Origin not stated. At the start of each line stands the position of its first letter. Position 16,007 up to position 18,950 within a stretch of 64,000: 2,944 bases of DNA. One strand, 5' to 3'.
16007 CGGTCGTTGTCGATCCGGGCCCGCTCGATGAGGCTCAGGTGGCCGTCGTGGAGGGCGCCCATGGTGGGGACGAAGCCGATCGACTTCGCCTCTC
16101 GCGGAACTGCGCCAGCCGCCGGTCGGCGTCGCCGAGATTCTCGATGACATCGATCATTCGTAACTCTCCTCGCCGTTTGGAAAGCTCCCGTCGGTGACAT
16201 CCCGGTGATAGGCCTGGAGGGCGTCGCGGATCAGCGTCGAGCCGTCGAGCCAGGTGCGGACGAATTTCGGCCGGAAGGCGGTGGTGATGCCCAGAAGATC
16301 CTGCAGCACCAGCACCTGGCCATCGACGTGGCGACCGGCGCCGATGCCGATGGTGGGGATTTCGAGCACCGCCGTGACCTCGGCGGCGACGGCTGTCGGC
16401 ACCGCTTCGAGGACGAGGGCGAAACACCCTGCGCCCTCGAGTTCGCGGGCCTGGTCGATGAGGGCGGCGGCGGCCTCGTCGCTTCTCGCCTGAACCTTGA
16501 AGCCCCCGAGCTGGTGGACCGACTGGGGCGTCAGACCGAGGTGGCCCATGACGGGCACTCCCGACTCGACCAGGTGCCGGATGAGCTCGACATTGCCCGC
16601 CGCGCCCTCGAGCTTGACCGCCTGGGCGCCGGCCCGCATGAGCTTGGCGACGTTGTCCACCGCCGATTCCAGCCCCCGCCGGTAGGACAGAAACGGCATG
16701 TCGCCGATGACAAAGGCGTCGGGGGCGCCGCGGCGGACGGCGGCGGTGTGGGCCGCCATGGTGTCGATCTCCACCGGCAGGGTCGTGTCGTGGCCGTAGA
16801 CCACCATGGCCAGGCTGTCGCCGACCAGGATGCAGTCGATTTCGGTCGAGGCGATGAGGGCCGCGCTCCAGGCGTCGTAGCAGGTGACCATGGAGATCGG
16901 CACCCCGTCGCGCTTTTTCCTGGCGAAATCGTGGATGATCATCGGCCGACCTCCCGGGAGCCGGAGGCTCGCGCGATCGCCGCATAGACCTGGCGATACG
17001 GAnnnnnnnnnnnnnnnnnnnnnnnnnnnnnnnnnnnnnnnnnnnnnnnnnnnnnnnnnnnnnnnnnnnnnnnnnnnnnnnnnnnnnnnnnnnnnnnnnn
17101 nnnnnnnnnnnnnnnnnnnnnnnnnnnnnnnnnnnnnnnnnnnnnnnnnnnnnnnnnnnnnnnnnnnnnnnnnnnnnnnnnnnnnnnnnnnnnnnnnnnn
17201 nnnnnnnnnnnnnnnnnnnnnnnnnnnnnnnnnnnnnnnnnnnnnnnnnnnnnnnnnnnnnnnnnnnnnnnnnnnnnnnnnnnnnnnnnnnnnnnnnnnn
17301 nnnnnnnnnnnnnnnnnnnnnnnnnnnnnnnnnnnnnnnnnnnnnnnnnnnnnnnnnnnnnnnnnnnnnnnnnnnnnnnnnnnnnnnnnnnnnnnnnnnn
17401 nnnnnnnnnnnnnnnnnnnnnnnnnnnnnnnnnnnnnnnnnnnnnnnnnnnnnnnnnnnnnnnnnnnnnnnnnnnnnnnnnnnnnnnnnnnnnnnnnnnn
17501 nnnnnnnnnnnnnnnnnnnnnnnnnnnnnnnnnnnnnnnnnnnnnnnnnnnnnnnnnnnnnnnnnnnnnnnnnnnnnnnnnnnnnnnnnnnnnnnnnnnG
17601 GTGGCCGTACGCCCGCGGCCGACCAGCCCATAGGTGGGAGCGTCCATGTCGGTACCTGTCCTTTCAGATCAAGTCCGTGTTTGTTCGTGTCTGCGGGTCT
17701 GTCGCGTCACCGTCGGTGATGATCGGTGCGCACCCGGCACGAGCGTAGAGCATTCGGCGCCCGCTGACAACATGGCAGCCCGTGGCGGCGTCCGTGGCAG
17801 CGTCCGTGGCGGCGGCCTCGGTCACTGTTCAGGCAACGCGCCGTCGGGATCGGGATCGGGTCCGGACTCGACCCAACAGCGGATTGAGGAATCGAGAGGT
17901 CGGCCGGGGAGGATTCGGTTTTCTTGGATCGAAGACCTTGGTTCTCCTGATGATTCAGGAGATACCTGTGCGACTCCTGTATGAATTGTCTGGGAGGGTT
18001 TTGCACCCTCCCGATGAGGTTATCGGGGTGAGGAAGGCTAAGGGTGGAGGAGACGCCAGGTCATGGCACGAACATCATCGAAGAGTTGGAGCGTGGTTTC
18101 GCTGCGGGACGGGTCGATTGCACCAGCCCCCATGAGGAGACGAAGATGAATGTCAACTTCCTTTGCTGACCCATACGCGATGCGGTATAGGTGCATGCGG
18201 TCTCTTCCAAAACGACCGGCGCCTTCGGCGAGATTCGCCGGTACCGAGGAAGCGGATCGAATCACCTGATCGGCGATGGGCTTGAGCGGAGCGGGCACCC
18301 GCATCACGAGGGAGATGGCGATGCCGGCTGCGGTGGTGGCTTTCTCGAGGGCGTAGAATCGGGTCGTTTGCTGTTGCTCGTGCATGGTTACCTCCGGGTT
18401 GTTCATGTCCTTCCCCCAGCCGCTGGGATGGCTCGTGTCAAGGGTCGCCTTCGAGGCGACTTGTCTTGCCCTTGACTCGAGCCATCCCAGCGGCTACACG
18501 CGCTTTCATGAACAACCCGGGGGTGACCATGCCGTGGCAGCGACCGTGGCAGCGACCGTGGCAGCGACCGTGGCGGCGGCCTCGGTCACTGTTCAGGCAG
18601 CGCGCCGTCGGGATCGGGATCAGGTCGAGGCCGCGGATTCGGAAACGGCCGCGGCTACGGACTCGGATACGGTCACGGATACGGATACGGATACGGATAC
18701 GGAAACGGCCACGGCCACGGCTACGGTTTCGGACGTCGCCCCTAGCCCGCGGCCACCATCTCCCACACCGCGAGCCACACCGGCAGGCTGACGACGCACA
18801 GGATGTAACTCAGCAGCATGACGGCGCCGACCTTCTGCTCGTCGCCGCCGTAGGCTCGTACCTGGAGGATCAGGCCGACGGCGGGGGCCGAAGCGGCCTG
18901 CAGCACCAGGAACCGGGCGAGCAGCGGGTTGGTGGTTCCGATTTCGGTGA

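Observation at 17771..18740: Second 4HB cassette: different flanking direct repeats, and a 147-bp palindrome that mirrors the first 8 codons of the gene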

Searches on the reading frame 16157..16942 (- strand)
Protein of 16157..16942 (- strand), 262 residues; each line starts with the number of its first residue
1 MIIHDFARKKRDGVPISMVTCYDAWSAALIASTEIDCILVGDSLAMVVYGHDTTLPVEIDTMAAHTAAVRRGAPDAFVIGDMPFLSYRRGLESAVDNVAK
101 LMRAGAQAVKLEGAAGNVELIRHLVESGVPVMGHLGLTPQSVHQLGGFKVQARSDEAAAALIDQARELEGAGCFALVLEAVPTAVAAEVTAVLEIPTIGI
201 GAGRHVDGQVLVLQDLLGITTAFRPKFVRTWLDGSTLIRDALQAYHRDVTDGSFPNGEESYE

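Call 90: search_protein_families(library=pfam, proteins=[window:16157-16942:-], max_evalue=0.001)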
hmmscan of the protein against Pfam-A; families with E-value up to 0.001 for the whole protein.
window:16157-16942:- (262 aa): 2 families
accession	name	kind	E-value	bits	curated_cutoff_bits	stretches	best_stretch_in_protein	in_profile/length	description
PF02548.21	Pantoate_transf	-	1.7e-106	355.9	28.7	1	3-256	4-258/259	Ketopantoate hydroxymethyltransferase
PF13714.12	PEP_mutase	-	9.3e-06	25.8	31.5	1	10-116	5-109/240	Phosphoenolpyruvate phosphomutase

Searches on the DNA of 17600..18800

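Call 23: search_rna_families(source=window, start=17600, end=18800, threshold=evalue, max_evalue=10)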
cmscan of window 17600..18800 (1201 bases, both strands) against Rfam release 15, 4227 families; matches with E-value up to 10: 5.
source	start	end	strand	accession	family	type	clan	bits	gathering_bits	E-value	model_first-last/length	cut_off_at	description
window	18420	18493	+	RF04141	MIR8622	Gene; miRNA;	-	32.1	197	0.0011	1-212/212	no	MIR8622 microRNA precursor family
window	18418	18495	-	RF03175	MIR3454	Gene; miRNA;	-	26.5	142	0.0073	18-129/147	no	MIR3454 microRNA precursor family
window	18413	18500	+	RF03937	mir-9456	Gene; miRNA;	-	22.8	80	0.13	1-68/68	no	mir-9456 microRNA precursor family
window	18413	18500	-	RF03937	mir-9456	Gene; miRNA;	-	20.6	80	0.47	1-68/68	no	mir-9456 microRNA precursor family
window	18530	18599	+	RF03878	mir-B6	Gene; miRNA;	-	20.1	89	9.9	1-83/83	no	mir-B6 microRNA precursor family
